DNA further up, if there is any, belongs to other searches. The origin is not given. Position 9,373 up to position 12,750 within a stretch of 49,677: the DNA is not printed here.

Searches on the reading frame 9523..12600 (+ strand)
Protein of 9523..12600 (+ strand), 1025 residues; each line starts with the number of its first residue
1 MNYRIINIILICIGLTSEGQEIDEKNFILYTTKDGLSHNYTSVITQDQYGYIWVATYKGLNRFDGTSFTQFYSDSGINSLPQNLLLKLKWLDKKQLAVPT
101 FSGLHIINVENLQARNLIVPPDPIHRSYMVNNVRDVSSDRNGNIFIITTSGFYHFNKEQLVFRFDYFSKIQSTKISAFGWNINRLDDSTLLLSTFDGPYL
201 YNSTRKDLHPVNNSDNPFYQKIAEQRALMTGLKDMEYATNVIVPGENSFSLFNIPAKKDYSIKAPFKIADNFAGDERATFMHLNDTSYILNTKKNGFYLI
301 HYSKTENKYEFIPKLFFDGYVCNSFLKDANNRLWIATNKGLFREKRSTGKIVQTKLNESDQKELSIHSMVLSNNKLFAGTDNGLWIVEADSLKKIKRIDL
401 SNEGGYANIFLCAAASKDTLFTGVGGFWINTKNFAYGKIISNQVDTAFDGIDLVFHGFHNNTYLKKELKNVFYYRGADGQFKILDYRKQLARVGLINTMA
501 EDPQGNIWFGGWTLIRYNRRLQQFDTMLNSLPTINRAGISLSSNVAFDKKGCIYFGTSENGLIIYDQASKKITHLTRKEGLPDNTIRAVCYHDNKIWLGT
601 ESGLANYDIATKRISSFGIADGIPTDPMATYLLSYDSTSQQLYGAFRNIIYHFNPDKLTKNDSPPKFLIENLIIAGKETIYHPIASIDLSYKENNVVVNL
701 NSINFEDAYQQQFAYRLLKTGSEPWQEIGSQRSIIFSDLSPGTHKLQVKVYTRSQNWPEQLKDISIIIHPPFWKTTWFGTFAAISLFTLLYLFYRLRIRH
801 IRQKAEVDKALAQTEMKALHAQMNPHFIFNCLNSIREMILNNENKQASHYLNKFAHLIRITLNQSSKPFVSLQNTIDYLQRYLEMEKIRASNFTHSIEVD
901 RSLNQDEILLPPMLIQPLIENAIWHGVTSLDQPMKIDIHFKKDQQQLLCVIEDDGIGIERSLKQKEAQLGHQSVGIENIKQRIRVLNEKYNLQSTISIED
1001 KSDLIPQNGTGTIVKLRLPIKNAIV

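Call 73: search_protein_families(library=pfam, proteins=[window:9523-12600:+], max_evalue=0.00001)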
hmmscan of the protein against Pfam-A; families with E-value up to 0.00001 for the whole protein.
window:9523-12600:+ (1025 aa): 3 families
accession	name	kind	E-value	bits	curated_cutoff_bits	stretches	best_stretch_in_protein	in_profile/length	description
PF06580.19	His_kinase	-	4.5e-22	78.5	25.2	1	814-891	1-78/81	Histidine kinase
PF07494.17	Reg_prop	-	3.7e-16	57.6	20.4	0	35-57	1-23/24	Two component regulator propeller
PF07495.19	Y_Y_Y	-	1.1e-06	28.8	26.6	1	709-769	6-65/65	Y_Y_Y domain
